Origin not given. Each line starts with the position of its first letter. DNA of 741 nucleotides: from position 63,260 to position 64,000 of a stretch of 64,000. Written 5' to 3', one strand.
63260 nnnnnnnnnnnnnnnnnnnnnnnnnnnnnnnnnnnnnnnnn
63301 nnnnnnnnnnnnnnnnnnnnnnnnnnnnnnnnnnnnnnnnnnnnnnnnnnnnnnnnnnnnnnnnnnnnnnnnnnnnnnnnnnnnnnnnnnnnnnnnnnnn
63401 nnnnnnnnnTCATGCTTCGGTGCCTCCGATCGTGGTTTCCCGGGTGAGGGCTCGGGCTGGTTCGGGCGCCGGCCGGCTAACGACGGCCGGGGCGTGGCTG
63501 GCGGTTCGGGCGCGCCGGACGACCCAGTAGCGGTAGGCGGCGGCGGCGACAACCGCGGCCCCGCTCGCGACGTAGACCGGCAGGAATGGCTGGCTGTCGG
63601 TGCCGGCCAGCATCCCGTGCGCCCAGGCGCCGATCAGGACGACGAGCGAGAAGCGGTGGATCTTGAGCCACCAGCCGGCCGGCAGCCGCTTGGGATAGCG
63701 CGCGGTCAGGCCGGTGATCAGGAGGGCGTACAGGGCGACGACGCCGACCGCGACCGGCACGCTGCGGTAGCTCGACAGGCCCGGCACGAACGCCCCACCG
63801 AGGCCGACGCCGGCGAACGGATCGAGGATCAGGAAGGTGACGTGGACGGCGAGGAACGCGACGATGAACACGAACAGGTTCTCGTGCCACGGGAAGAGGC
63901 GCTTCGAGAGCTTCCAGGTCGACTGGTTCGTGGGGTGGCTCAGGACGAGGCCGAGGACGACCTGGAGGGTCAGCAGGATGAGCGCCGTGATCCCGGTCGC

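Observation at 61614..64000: ApbE operon whose likely flavinylation targets are two coiled-coil paralogs ending in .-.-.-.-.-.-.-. rather than an FMN_bind domain protein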

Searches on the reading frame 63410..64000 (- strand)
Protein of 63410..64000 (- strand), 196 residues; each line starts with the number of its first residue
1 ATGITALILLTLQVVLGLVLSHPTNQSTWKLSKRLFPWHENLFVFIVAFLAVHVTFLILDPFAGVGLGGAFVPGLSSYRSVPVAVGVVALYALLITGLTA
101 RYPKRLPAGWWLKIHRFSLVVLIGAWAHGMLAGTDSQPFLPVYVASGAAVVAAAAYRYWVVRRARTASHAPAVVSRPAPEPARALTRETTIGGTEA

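Call 3: search_protein_families(library=pfam, proteins=[window:63410-64000:-], max_evalue=1)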
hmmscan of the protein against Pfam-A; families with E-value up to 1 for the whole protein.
window:63410-64000:- (196 aa): 4 families
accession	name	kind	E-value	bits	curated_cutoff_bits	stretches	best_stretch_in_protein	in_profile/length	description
PF01292.26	Ni_hydr_CYTB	-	0.0024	18.1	30.1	1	4-62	105-167/179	Prokaryotic cytochrome b561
PF01925.25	TauE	-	0.0033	17.6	32.6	1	58-171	10-114/237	Sulfite exporter TauE/SafE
PF23778.1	Phage_holin_2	-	0.25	12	32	1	84-166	6-87/92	Putative phage holin family 2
PF03188.21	Cytochrom_B561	-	0.36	11.5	23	1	2-53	75-127/137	Eukaryotic cytochrome b561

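Call 4: search_protein_families(library=ncbifam, proteins=[window:63410-64000:-], max_evalue=1)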
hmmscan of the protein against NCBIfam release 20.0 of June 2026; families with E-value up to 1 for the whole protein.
window:63410-64000:- (196 aa): 1 family
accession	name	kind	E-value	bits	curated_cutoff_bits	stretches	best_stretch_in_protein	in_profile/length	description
NF011582.1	PRK15006.1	equivalog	0.04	13.5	204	1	87-131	179-227/248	thiosulfate reductase cytochrome B subunit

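Call 48: find_homologous_proteins(query=window:63410-64000:-, max_evalue=0.00001)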
Query window:63410-64000:- (196 aa): 1707 proteins with E <= 0.00001 among 8000 candidates; the best 120 are listed.
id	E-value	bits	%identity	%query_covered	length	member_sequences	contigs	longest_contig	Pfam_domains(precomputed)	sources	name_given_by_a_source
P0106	1.7e-113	395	91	100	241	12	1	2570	-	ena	-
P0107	1.4e-105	369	85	100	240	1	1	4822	-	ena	-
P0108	1.1e-96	340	78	100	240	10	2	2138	-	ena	-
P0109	9.2e-95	334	78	99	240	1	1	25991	-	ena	-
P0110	3.2e-91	323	74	94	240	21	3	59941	-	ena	-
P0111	1.5e-90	320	73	94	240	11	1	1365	-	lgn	-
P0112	3.3e-90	319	74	94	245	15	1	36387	-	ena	-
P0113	7.5e-90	318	72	100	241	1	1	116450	-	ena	-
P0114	1.6e-89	317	70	100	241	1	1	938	-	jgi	-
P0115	7.2e-89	315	76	99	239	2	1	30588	PF01794.26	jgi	jgi:DMSO/TMAO reductase YedYZ heme-binding membrane subunit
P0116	2.2e-88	313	76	99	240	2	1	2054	PF01925.26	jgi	jgi:hypothetical protein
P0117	1.3e-87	311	69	93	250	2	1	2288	PF01794.26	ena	-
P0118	1.4e-87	311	82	73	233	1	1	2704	-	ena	-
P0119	2.5e-87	310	77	92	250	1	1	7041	-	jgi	jgi:DMSO/TMAO reductase YedYZ heme-binding membrane subunit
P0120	3.4e-87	309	82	82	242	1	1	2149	-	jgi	jgi:DMSO/TMAO reductase YedYZ heme-binding membrane subunit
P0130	3.7e-84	299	81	81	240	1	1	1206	PF01794.26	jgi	jgi:DMSO/TMAO reductase YedYZ heme-binding membrane subunit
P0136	2.1e-76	274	72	84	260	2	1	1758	PF01794.26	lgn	-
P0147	4.7e-74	266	67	94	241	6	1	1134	PF01794.26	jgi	jgi:methionine sulfoxide reductase heme-binding subunit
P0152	1.7e-73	265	68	90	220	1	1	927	PF01794.26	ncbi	-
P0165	1.7e-72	261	69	90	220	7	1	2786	PF01794.26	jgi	jgi:methionine sulfoxide reductase heme-binding subunit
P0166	1.9e-72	261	70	90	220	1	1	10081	PF01794.26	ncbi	-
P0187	8.1e-72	259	73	84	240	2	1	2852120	PF01794.26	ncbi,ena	-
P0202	5.1e-71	257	68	90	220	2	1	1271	PF01794.26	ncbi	-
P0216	5.6e-70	253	66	90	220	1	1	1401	PF01794.26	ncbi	-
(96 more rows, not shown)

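Call 58: predict_structure(alignment_id=A3)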
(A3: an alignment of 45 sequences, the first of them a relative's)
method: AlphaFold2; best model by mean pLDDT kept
length: 241 residues; sequences in the alignment: 45
mean_pLDDT: 69.3   pTM: 0.62
mean pLDDT of the five models: 69.3, 66.0, 62.5, 57.4, 57.4
residues with pLDDT >= 90: 16; 70-90: 107; 50-70: 97; < 50: 21
segments of 3 or more residues with pLDDT < 50: 231-241
pLDDT, mean of each block of 10 residues (from residue 1): 68 72 57 72 76 86 71 61 61 66 55 52 63 74 69 77 84 75 87 93 87 65 52 44 36
secondary structure, 60 per line:
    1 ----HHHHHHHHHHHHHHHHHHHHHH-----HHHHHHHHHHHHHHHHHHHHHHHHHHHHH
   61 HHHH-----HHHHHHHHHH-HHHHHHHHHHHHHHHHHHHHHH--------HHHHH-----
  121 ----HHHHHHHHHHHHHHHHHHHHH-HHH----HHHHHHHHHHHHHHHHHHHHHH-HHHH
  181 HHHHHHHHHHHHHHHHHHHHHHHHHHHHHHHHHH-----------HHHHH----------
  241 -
elements in order: H5-26 H32-64 H70-79 H81-102 H111-115 H125-145 H154-175 H177-214 H226-230

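Call 60: fold_search(model_id=the predicted structure, library=pdb)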
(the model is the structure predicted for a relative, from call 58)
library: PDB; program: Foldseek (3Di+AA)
matches with E <= 10: 193; with E <= 0.001: 0
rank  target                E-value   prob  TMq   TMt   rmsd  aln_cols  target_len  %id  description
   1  9cf8_0                1.5e-01  0.54  0.22  0.25  13.9       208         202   13  Cryo-EM structure of human kidney V-ATPase state 1 (released 2025-08-06)
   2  6wlw_0                4.3e-01  0.30  0.22  0.25  14.2       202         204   14  The Vo region of human V-ATPase in state 1 (focused refinement) (released 2020-11-11)
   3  6pe4_G                6.5e-01  0.14  0.17  0.20  14.8       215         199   13  Yeast Vo motor in complex with 1 VopQ molecule (released 2020-05-20)
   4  9brq_b                7.8e-01  0.28  0.24  0.27  14.7       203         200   12  Intact V-ATPase State 3 and synaptophysin complex in mouse brain isolated synaptic vesicles (released 2024-06-19)
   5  3s84_A                8.2e-01  0.14  0.19  0.19  35.5       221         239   14  Dimeric apoA-IV (released 2012-05-16)
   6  2yfa_B                1.0e+00  0.15  0.20  0.20  24.3       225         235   14  X-ray structure of McpS ligand binding domain in complex with malate (released 2012-04-18)
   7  6o7u_c                1.0e+00  0.13  0.17  0.20  14.9       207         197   15  Saccharomyces cerevisiae V-ATPase Stv1-VO (released 2019-04-03)
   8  7w7c_B                1.0e+00  0.08  0.14  0.18  15.7       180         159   22  Heme exporter in the unliganded form (released 2022-06-22)
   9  6o7t_c                1.2e+00  0.16  0.20  0.23  13.1       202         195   16  Saccharomyces cerevisiae V-ATPase Vph1-VO (released 2019-04-03)
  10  8oqy_C                1.4e+00  0.15  0.22  0.23  17.3       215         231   11  Structure of apo form of human gamma-secretase PSEN1 APH-1B isoform reconstituted into lipid nanodisc (released 2024-04-24)
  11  6c6l_E                1.5e+00  0.12  0.16  0.24  23.8       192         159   11  Yeast Vacuolar ATPase Vo in lipid nanodisc (released 2018-03-21)
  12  9u9z_A                1.5e+00  0.09  0.18  0.18  17.5       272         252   11  Cryo-EM structure of cyanobacterial bicarbonate transporter CmpBCD (released 2026-04-01)
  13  3s84_B                1.5e+00  0.08  0.15  0.15  32.6       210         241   16  Dimeric apoA-IV (released 2012-05-16)
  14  3zc1_A                1.6e+00  0.14  0.23  0.27  13.6       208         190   12  Crystal structure of AfC3PO (released 2013-01-23)
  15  6oo7_A                1.7e+00  0.38  0.33  0.16  11.6       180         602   11  Cryo-EM structure of the C2-symmetric TRPV2/RTx complex in nanodiscs (released 2019-05-29)
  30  8qq7                  2.5e+00  0.41  0.37  0.25   8.3       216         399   15  Structure of SpNOX: a Bacterial NADPH oxidase (released 2024-05-08)
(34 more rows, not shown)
